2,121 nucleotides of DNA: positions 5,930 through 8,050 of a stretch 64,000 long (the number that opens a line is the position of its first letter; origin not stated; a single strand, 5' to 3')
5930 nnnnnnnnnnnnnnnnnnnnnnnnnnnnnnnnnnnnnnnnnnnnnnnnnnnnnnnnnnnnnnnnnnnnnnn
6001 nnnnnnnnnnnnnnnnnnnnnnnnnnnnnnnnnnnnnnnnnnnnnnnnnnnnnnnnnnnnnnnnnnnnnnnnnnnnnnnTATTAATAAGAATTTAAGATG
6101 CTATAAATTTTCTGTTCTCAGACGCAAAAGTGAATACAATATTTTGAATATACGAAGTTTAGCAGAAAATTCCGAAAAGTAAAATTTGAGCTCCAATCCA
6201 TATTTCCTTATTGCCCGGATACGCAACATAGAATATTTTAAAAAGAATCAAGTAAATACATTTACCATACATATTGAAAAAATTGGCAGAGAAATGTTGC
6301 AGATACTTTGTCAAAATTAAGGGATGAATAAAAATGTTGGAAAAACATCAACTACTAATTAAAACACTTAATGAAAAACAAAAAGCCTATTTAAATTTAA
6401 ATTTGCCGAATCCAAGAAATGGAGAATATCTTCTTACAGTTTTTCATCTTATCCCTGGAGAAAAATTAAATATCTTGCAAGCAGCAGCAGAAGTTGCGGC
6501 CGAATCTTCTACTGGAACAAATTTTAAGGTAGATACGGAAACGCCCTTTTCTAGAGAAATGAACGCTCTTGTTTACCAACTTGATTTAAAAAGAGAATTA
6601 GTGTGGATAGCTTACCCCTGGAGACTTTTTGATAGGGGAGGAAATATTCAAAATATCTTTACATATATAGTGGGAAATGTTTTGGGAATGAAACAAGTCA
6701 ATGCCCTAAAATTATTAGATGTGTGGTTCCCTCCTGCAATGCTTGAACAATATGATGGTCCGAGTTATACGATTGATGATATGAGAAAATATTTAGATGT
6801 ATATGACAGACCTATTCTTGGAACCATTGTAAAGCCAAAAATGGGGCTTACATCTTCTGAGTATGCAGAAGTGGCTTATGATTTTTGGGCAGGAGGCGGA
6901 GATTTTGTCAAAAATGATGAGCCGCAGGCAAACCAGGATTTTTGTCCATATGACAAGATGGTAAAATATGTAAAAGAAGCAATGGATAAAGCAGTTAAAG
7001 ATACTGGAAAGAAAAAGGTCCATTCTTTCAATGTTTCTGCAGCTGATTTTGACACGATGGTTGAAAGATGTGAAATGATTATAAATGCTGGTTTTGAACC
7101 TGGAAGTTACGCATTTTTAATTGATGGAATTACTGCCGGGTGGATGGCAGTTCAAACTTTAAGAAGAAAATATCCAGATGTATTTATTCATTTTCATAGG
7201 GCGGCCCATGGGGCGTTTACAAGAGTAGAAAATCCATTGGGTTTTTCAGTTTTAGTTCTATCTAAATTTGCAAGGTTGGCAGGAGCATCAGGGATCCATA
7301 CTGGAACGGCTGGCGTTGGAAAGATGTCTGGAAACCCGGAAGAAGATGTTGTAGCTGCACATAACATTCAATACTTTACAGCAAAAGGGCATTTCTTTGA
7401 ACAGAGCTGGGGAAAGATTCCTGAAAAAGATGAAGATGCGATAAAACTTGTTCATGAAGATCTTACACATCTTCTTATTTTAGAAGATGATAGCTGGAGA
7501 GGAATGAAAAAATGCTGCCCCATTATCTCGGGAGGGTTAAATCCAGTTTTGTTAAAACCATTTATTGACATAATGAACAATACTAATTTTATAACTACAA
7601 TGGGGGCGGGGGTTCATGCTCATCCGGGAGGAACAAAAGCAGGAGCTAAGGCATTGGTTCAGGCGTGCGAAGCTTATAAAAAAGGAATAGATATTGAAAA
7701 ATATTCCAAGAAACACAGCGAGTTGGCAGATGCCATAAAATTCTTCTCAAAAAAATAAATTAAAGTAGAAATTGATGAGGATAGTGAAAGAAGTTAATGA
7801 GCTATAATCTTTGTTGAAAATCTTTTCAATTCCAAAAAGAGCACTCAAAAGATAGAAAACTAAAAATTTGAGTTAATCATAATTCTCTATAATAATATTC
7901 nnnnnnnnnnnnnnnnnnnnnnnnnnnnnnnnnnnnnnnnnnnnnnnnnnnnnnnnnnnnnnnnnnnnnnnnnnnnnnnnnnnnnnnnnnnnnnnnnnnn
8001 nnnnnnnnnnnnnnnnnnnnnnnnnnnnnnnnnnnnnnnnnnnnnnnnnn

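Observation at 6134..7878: Intact form II/III RuBisCO carried as a single, inverted gene cassette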

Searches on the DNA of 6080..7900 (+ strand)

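Call 65: search_with_rna_model(model_id=R1, source=L001, filters=off, max_evalue=10, show_alignments=3)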
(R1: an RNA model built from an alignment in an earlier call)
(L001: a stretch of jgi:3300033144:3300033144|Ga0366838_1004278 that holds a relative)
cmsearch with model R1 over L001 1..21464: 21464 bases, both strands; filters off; matches with E-value up to 10: 6.
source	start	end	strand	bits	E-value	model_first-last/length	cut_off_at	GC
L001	3730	3766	+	14.8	0.047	1-73/73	no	0.22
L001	3730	3766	-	12.9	0.17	1-73/73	no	0.22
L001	6492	6527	-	8.9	2.8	1-73/73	no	0.22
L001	12083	12128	+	8.7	3.1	1-73/73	no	0.28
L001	1920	1944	-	8.3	4.3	1-73/73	no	0.28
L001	5641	5698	-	7.3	8.5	1-73/73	no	0.41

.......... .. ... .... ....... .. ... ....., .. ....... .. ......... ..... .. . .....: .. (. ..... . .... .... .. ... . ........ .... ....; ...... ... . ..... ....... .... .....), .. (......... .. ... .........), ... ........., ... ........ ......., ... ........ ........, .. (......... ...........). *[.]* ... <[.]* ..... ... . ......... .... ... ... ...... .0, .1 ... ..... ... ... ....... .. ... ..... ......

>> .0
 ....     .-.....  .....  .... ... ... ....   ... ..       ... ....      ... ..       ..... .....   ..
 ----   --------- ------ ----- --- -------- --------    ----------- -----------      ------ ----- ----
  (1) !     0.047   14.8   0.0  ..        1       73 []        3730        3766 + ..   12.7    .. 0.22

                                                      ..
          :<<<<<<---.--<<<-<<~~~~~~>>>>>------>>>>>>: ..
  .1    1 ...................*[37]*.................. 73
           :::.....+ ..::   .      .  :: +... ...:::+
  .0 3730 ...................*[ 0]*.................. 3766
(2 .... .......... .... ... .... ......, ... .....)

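Call 66: search_with_rna_model(model_id=R1, source=L001, start=7340, end=7470, filters=off, max_evalue=10, show_alignments=2)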
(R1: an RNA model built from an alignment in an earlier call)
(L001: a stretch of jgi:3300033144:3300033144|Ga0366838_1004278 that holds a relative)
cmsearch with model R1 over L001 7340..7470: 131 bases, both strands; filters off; matches with E-value up to 10: 2.
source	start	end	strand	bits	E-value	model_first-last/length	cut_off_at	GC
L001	7363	7450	+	6.2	0.11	1-73/73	no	0.44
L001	7363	7450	-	4.8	0.3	1-73/73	no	0.44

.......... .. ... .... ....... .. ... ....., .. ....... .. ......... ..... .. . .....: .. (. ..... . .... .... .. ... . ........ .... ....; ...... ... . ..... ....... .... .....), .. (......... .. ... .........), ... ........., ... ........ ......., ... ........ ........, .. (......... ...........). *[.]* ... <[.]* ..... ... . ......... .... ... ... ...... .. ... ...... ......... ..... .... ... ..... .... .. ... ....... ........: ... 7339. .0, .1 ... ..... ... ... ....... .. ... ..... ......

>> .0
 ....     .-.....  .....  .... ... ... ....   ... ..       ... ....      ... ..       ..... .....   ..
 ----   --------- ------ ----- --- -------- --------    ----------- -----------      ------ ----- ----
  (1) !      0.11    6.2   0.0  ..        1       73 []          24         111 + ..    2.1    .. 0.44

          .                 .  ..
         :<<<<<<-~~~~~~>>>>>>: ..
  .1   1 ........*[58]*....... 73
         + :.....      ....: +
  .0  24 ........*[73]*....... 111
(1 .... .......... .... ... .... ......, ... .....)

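Call 81: search_with_rna_model(model_id=R2, sources=[L001, L099, L108], filters=off, max_evalue=10)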
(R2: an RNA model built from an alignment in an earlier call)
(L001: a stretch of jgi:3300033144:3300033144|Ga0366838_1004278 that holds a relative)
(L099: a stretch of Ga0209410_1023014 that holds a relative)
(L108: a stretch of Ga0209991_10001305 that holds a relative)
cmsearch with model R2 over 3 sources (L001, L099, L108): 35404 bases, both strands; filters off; matches with E-value up to 10: 18.
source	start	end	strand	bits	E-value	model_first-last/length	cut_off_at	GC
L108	3673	3754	+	102.8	4.9e-22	1-82/82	no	0.38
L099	2263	2350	+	89.8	5.9e-19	1-82/82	no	0.49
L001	8105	8186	-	84.9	9e-18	1-82/82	no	0.34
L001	7362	7451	-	69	5.3e-14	1-82/82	no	0.46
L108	6138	6224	+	62.9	1.5e-12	1-82/82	no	0.43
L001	6588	6656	-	51.2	9.2e-10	1-82/82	no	0.3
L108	4996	5082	+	39.2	6.3e-07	1-82/82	no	0.52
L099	1147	1239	+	30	9.7e-05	1-82/82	no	0.58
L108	10573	10653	+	28.7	0.00021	1-82/82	no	0.48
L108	3673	3754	-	19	0.04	1-82/82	no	0.38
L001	9180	9270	-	14.3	0.55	1-82/82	no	0.41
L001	8105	8186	+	12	1.9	1-82/82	no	0.34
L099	2263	2350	-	11.3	2.9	1-82/82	no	0.49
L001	3729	3767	-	11.2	3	1-82/82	no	0.23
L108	8926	8982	+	10.2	5.1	1-82/82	no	0.63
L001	6930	6991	-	9.9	5.9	1-82/82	no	0.29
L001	19027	19080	+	9.9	6.1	1-82/82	no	0.33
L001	5665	5715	+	9.7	6.5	1-82/82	no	0.29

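Call 82: search_with_rna_model(model_id=R2, source=window, start=6080, end=6340, filters=off, max_evalue=10, show_alignments=1)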
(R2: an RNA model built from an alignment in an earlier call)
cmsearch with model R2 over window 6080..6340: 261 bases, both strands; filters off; matches with E-value up to 10: 8.
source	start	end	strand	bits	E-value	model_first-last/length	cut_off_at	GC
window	6133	6217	-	11.7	0.017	1-82/82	no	0.31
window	6123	6150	+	2.3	2.8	1-82/82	no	0.25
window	6249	6268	-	1.6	4.1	1-82/82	no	0.25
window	6307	6327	-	1.6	4.2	21-41/82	no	0.29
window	6250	6267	+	1.2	5.2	1-82/82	no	0.22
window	6227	6242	-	1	5.8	1-82/82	no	0.12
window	6227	6242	+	0.5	7.6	1-82/82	no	0.12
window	6199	6223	+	0.3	8.3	1-82/82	no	0.44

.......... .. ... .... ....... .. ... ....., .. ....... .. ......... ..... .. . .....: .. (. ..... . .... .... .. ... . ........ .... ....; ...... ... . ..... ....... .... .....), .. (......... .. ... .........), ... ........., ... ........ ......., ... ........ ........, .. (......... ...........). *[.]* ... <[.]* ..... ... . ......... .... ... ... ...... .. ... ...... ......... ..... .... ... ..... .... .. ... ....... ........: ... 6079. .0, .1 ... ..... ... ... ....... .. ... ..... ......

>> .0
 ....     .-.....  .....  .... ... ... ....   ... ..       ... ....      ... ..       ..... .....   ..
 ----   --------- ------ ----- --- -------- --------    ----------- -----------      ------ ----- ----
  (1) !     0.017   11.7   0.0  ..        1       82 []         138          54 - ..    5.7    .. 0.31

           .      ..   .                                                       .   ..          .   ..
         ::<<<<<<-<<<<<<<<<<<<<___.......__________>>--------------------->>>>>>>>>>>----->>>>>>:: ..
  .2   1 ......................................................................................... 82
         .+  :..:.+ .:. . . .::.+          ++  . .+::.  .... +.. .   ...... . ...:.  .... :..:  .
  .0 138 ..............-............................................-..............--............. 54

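Call 83: search_with_rna_model(model_id=R2, source=window, start=7740, end=7900, filters=off, max_evalue=10, show_alignments=2)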
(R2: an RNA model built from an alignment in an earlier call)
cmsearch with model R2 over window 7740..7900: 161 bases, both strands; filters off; matches with E-value up to 10: 6.
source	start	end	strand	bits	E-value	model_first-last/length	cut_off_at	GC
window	7787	7812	-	4.6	0.5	17-62/82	no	0.23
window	7842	7874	+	3.8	0.75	1-82/82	no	0.24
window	7842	7874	-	2.7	1.4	1-82/82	no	0.24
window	7816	7832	-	-0.3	7.4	21-37/82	no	0.24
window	7743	7779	+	-0.4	7.7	1-82/82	no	0.22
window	7783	7830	+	-0.4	7.8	1-82/82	no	0.25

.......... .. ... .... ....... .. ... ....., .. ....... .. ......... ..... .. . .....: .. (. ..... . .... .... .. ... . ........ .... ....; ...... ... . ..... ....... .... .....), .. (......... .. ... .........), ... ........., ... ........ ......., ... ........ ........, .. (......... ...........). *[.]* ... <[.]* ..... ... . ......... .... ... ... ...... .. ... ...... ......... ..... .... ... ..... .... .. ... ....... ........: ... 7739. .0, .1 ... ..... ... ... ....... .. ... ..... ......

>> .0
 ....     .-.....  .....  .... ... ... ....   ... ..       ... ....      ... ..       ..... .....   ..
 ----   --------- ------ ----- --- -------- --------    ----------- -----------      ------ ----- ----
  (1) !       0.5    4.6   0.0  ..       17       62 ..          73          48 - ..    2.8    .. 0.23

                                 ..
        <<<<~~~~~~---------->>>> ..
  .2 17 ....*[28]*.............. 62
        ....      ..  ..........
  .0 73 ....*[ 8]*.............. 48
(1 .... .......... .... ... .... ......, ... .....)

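Call 89: search_with_rna_model(model_id=R2, sources=[L039, L053, L060, L066, L071], filters=off, max_evalue=1)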
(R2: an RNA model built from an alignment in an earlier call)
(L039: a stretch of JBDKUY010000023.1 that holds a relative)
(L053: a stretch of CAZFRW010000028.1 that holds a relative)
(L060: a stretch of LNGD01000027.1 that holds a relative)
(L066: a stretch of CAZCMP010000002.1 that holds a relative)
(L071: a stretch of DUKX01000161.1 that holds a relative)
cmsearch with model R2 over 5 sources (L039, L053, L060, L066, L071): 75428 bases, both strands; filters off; matches with E-value up to 1: 1.
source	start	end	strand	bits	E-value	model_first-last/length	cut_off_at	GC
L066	2455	2521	+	22.4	0.014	1-82/82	no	0.31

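Call 90: search_with_rna_model(model_id=R1, sources=[L039, L053, L060, L066, L071], filters=off, max_evalue=1)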
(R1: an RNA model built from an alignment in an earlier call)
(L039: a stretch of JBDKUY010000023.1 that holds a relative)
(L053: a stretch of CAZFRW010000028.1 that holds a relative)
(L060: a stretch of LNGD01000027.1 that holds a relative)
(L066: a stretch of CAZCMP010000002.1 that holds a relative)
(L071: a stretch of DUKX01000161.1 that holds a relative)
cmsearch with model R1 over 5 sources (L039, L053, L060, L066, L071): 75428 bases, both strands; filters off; matches with E-value up to 1: 1.
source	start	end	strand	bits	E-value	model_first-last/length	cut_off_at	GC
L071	11497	11520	-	14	0.3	1-73/73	no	0.42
